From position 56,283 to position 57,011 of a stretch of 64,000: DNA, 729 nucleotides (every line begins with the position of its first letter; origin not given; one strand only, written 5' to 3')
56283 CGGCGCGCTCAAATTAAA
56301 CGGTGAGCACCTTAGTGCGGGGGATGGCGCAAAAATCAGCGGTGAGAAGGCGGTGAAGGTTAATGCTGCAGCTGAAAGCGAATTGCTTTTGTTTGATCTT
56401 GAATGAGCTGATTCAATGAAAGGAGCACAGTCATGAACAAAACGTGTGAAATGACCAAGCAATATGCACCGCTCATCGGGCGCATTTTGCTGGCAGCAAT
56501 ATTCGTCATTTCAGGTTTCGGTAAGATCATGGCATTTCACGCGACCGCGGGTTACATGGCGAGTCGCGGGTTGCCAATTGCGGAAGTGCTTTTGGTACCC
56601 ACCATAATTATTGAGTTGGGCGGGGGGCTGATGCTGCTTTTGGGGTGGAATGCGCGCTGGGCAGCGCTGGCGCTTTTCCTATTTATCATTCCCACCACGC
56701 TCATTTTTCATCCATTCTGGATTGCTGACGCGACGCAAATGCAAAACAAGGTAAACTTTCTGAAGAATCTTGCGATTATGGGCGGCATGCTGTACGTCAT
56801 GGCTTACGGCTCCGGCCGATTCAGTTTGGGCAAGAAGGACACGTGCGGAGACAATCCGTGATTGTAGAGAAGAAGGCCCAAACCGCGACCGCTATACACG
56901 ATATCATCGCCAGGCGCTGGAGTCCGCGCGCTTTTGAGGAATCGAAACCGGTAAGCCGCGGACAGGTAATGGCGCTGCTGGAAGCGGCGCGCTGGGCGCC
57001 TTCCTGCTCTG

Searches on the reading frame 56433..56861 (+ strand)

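Call 47: search_protein_families(library=pfam, proteins=[window:56433-56861:+], max_evalue=0.00001)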
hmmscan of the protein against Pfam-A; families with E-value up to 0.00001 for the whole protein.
window:56433-56861:+ (142 aa): 4 families
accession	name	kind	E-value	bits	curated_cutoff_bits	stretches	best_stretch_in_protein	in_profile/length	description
PF07681.17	DoxX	-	5.5e-19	69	23.6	1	13-93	2-84/85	DoxX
PF02077.20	SURF4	-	5.9e-13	49.5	27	1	58-135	183-263/267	SURF4 family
PF07291.16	MauE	-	2.8e-07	31.3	27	1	10-86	2-82/128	Methylamine utilisation protein MauE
PF05514.17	HR_lesion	-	5.9e-06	26.9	22.6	0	54-123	66-136/138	HR-like lesion-inducing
